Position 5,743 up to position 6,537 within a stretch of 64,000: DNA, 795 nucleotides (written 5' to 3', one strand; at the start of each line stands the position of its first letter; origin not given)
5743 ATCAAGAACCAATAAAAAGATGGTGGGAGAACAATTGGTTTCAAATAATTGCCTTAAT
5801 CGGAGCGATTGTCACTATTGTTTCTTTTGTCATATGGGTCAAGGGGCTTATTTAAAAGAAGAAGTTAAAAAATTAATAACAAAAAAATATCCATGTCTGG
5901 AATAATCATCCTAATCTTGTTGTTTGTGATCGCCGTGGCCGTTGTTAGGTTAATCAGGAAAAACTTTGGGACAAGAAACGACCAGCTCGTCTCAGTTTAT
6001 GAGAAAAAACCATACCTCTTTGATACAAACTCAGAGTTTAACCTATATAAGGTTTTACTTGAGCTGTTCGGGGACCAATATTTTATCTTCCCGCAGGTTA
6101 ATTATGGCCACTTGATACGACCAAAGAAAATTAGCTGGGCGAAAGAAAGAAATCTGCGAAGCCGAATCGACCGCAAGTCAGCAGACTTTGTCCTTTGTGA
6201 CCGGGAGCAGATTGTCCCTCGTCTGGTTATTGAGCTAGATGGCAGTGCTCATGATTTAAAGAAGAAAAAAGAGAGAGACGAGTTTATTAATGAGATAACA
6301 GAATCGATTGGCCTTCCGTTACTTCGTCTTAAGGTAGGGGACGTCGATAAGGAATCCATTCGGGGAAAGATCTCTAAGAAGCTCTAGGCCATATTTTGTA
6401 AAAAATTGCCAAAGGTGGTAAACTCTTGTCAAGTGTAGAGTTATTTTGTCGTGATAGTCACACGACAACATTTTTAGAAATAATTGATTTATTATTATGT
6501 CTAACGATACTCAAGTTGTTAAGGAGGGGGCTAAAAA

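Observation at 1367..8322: Low-GC accessory island of small hypothetical genes with a DUF2726 nuclease-fold protein and a tandem Ltp-like superinfection-exclusion-type membrane protein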

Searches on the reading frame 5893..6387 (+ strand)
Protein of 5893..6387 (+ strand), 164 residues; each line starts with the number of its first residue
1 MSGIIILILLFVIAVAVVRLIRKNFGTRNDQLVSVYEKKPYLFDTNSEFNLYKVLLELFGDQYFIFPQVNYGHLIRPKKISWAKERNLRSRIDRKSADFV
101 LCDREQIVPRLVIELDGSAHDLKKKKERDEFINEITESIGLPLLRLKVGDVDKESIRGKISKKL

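Call 6: search_protein_families(library=pfam, max_evalue=0.1, proteins=[window:5893-6387:+])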
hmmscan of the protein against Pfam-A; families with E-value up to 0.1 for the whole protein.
window:5893-6387:+ (164 aa): 3 families
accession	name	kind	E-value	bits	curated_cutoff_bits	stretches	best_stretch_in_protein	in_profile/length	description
PF10881.14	DUF2726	-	7.9e-26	90.7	24.7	1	45-160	6-123/126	Protein of unknown function (DUF2726)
PF04480.18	DUF559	-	2.6e-05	24.5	20.6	1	96-155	45-99/109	Protein of unknown function (DUF559)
PF19591.4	DUF6096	-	0.096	13.3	27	0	18-64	58-102/130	Family of unknown function (DUF6096)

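Call 8: search_protein_families(library=phrogs, max_evalue=0.01, proteins=[window:5893-6387:+])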
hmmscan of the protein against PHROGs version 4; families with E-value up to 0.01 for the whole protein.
window:5893-6387:+ (164 aa): 2 families
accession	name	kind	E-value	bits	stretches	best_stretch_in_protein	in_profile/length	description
phrog_14167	-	unknown function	5.8e-16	59.6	1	33-161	71-192/209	-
phrog_559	-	DNA, RNA and nucleotide metabolism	0.0025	17.7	1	84-162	329-410/607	HNH endonuclease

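Call 9: search_protein_families(library=padloc, max_evalue=0.01, proteins=[window:5893-6387:+])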
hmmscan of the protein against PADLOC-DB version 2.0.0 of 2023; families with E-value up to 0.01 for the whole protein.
window:5893-6387:+ (164 aa): 0 families

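Call 12: find_encoding_contigs(protein=window:5893-6387:+, flank=10000, max_places=10)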
Protein window:5893-6387:+ (164 aa): 4 contigs read that carry it; 2 places shown.
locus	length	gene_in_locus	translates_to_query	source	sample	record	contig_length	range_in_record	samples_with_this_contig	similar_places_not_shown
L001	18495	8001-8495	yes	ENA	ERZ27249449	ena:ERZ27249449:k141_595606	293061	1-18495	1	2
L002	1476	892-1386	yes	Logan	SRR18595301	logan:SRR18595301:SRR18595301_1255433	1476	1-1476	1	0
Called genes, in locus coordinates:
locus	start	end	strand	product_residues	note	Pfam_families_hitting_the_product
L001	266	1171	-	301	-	-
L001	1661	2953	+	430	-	-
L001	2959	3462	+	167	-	PF01471:PG_binding_1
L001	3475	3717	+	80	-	-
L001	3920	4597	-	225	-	-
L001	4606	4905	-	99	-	-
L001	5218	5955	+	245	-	-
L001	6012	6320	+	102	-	-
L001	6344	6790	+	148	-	-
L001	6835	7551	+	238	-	-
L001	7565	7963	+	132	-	-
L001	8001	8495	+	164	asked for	PF10881:DUF2726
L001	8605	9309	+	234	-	PF07553:Lipoprotein_Ltp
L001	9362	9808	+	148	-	-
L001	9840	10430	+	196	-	-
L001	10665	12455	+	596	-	PF01326:PPDK_N (weak)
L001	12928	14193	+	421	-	PF00278:Orn_DAP_Arg_deC, PF02784:Orn_Arg_deC_N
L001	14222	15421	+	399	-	PF00155:Aminotran_1_2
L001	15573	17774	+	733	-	-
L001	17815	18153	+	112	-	-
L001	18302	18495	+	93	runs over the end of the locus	-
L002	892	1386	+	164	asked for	PF10881:DUF2726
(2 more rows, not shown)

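Call 39: search_protein_families(library=phrogs, max_evalue=0.001, proteins=[L001:266-1171:-])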
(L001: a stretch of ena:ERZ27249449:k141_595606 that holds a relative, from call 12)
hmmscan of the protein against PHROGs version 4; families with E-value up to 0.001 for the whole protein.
L001:266-1171:- (301 aa): 0 families

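Call 82: search_dna_similar(query=window:5893-6387:+, collection=phages, mode=protein, max_rows=12, max_evalue=0.001)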
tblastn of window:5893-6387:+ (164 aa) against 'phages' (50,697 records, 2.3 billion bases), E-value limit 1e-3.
Records with a match: 8; places in all: 8; records where one place covers at least 80% of the query: 0.
Best place of each record, by identity: <60% 8.
By first word of the organism name: Vibrio 7; Bacteriophage 1.
By host as written in the record: Vibrio cyclitrophicus 10N.261.55.E6 2; Vibrio alginolyticus AP-1 1; Vibrio cyclitrophicus 10N.261.54.B5 1; Vibrio cyclitrophicus 10N.286.49.B11 1; Vibrio cyclitrophicus 10N.286.55.B4 1; Vibrio cyclitrophicus 10N.286.49.E3 1; - 1.
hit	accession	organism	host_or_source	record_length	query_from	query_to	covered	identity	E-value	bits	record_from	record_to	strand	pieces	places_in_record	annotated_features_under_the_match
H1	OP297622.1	Vibrio phage Vaf1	Vibrio alginolyticus AP-1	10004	34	156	75%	35.7%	3e-9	60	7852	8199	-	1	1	hypothetical protein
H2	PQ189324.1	Vibrio phage 10N.261.54.B5_PE001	Vibrio cyclitrophicus 10N.261.54.B5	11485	35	164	79%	31.3%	2e-5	49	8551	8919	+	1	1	hypothetical protein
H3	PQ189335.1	Vibrio phage 10N.286.49.B11_PE002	Vibrio cyclitrophicus 10N.286.49.B11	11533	35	164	79%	31.3%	3e-5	49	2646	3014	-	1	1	hypothetical protein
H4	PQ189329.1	Vibrio phage 10N.261.55.E6_PE002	Vibrio cyclitrophicus 10N.261.55.E6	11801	35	164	79%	31.3%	3e-5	49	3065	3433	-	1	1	hypothetical protein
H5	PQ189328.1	Vibrio phage 10N.261.55.E6_PE001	Vibrio cyclitrophicus 10N.261.55.E6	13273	35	164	79%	31.3%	3e-5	49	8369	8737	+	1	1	hypothetical protein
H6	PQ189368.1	Vibrio phage 10N.286.55.B4_PE003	Vibrio cyclitrophicus 10N.286.55.B4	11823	35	164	79%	31.3%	4e-5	48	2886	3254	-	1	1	hypothetical protein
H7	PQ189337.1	Vibrio phage 10N.286.49.E3_PE001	Vibrio cyclitrophicus 10N.286.49.E3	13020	35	164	79%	29.8%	2e-4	46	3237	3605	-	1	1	hypothetical protein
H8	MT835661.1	Bacteriophage sp.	human fecal samples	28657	89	154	40%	38.8%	4e-4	45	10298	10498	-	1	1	record has no annotation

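Call 89: search_dna_similar(query=window:5893-6387:+, collection=plasmids, mode=protein, max_rows=15, max_evalue=0.00001)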
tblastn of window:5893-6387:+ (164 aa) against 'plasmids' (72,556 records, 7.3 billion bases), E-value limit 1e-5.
Records with a match: 116; places in all: 116; records where one place covers at least 80% of the query: 2.
Best place of each record, by identity: <60% 116.
By first word of the organism name: Escherichia 21; Vibrio 15; Salmonella 14; Pseudomonas 14; Cupriavidus 8; Providencia 8; Klebsiella 6; Burkholderia 4; Variovorax 4; Methylosinus 3; and 16 more.
By predicted mobility (MOB-suite, as given by PLSDB): conjugative 77; non-mobilizable 27; mobilizable 12.
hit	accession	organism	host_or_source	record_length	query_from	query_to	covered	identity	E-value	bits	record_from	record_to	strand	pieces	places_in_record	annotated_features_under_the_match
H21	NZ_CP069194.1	Vibrio diabolicus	Litopenaeus vannamei purchased at the ...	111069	30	156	77%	36.1%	9e-10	63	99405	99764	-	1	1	DUF2726 domain-containing protein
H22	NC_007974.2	Cupriavidus metallidurans CH34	-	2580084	23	156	82%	33.6%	5e-12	70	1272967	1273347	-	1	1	none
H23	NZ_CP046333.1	Cupriavidus metallidurans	sedimentation pond in a zinc factory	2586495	23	156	82%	33.6%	5e-12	70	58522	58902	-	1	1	none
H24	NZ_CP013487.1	Vibrio alginolyticus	seawater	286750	27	148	74%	36.2%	8e-10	63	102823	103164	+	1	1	DUF2726 domain-containing protein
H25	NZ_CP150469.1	Vibrio harveyi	-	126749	31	153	75%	35.7%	8e-10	63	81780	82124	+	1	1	DUF2726 domain-containing protein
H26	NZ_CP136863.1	Methylocapsa polymorpha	Shagnum peat sample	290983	28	146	73%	35.0%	9e-11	66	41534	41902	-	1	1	DUF2726 domain-containing protein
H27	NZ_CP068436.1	Cupriavidus necator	heavy metal containmented soil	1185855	38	156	73%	33.6%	2e-10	66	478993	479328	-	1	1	none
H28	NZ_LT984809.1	Cupriavidus taiwanensis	-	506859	38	156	73%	33.6%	2e-9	62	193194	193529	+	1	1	DUF2726 domain-containing protein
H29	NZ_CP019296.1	Vibrio campbellii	cage-cultured red drum,skin ulcer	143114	28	156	79%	30.4%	2e-6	53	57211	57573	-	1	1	DUF2726 domain-containing protein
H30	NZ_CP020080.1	Vibrio campbellii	Penaeus vannamei,bacteria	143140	28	156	79%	30.4%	2e-6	53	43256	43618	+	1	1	DUF2726 domain-containing protein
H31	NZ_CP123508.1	Arsenophonus nasoniae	Pachycrepoideus vindemmiae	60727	45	145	62%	37.6%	2e-11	68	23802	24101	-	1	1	DUF2726 domain-containing protein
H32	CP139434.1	Brevibacillus halotolerans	cell culture,freshwater soil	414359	42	164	75%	30.9%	3e-9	62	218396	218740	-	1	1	DUF2726 domain-containing protein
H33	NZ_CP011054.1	Halomonas sp. KO116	Nile Delta Mediterranean Sea surface ...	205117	36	145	67%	34.5%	5e-8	58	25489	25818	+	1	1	DUF2726 domain-containing protein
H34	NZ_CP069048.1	Klebsiella pneumoniae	Homo sapiens,blood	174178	36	148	69%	33.3%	3e-9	62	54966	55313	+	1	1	DUF2726 domain-containing protein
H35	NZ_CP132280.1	Citrobacter youngae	whole organism,sewage sludge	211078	36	148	69%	33.3%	3e-9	62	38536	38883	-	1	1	DUF2726 domain-containing protein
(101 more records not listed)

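Call 90: get_annotated_region(hit=H2, flank=6000)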
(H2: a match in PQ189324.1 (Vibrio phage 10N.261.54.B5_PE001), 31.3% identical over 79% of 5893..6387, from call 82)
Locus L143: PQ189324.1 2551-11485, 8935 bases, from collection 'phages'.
description: Vibrio phage 10N.261.54.B5_PE001, complete genome.
organism: Vibrio phage 10N.261.54.B5_PE001 (NCBI taxid 3385304)
taxonomy: Viruses; Monodnaviria; Loebvirae; Hofneiviricota; Faserviricetes; Tubulavirales
host: Vibrio cyclitrophicus 10N.261.54.B5; source: seawater; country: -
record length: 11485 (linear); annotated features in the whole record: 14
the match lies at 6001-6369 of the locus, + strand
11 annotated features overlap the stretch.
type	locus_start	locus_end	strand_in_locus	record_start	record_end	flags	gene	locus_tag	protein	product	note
CDS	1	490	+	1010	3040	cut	-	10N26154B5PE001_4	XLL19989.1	hypothetical protein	VPA_BPP2_Replication_gene_A_protein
CDS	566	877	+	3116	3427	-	-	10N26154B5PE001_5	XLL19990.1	hypothetical protein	-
CDS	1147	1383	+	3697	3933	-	-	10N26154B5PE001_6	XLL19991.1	hypothetical protein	CAPSD_BPIF1_Capsid_protein_G8P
CDS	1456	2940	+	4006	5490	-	-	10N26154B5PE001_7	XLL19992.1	hypothetical protein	-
CDS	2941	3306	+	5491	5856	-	-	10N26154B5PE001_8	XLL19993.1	hypothetical protein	G6P_BPIF1_Head_virion_protein_G6P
CDS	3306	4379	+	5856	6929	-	-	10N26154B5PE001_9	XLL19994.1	hypothetical protein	G1P_BPFD_Gene_1_protein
CDS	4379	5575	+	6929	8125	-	-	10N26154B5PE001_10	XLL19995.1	hypothetical protein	G4P_BPIF1_Virion_export_protein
CDS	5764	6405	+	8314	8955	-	-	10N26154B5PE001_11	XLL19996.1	hypothetical protein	Protein_of_unknown_function_(DUF2726)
CDS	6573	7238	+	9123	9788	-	-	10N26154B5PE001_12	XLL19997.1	hypothetical protein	PD-T7-4__PD-T7-4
CDS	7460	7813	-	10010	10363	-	-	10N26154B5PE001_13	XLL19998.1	hypothetical protein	putative_transcription_regulator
CDS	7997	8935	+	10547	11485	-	-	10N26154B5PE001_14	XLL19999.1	hypothetical protein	T629_SHISO_Transposase_for_insertion_sequence_eleme nt_IS629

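Call 109: get_annotated_region(hit=H21, flank=4000)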
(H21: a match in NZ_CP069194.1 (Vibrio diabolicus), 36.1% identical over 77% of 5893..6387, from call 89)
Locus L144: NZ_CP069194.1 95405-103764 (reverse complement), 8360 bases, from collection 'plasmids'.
description: Vibrio diabolicus strain SLV18 plasmid pSLV18-213K, complete sequence
organism: Vibrio diabolicus (NCBI taxid 50719)
taxonomy: Bacteria; Pseudomonadota; Gammaproteobacteria; Vibrionales; Vibrionaceae; Vibrio; Vibrio diabolicus
host: -; source: Litopenaeus vannamei purchased at the supermarket; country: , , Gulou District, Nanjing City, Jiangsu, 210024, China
typing (MOB-suite, as given by PLSDB): non-mobilizable
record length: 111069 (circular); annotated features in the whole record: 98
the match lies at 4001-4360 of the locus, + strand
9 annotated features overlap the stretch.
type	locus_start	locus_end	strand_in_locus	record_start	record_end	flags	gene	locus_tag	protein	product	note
CDS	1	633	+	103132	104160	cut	-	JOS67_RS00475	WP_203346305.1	IS630 family transposase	-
CDS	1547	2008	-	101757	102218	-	tnpA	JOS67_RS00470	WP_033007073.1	IS200/IS605 family transposase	-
CDS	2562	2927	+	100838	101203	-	-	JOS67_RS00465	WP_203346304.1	phage protein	-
CDS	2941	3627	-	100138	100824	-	-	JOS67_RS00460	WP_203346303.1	hypothetical protein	-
CDS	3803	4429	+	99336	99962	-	-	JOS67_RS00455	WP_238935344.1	DUF2726 domain-containing protein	-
CDS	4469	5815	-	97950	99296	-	-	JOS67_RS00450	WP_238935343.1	secretin N-terminal domain-containing protein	-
CDS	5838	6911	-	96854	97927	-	-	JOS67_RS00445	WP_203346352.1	zonular occludens toxin domain-containing protein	-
CDS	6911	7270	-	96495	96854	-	-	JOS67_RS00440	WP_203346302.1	DUF5455 family protein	-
CDS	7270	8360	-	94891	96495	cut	-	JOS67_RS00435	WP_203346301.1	chemotaxis protein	-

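Call 110: get_annotated_region(hit=H32, flank=4000)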
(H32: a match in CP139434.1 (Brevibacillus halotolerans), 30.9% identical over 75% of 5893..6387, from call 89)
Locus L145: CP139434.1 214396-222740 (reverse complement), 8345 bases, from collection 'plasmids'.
description: Brevibacillus halotolerans strain B-4359 plasmid unnamed1, complete sequence
organism: Brevibacillus halotolerans (NCBI taxid 1507437)
taxonomy: Bacteria; Bacillota; Bacilli; Bacillales; Paenibacillaceae; Brevibacillus; Brevibacillus halotolerans
host: -; source: cell culture,freshwater soil; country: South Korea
typing (MOB-suite, as given by PLSDB): non-mobilizable; mating-pair formation MPF_F
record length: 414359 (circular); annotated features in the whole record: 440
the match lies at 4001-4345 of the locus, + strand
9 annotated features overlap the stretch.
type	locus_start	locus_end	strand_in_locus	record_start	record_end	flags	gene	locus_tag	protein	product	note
CDS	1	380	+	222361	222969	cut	-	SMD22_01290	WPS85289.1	hypothetical protein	-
CDS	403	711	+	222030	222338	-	-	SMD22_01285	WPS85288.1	hypothetical protein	-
CDS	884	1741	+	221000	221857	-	-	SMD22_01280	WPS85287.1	hypothetical protein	-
CDS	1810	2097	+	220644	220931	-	-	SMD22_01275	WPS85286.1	DUF2325 domain-containing protein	-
CDS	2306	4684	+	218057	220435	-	-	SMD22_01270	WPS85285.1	DUF2726 domain-containing protein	-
CDS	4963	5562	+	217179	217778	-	-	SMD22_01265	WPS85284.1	metallophosphoesterase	-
CDS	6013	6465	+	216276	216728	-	-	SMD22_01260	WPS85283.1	hypothetical protein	-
CDS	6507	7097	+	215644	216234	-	-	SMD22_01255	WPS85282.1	hypothetical protein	-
CDS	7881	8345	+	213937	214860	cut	-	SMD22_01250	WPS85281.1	hypothetical protein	-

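Call 121: find_related_loci(query=window:5893-6387:+, collection=viral_contigs, flank=8000)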
Query window:5893-6387:+ (164 aa) in viral_contigs; peptide patterns used: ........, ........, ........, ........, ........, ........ (x = any residue, [..] = any of these).
15 stretches matched a pattern, but none encodes a relative of the query by tblastn (E <= 1e-3).
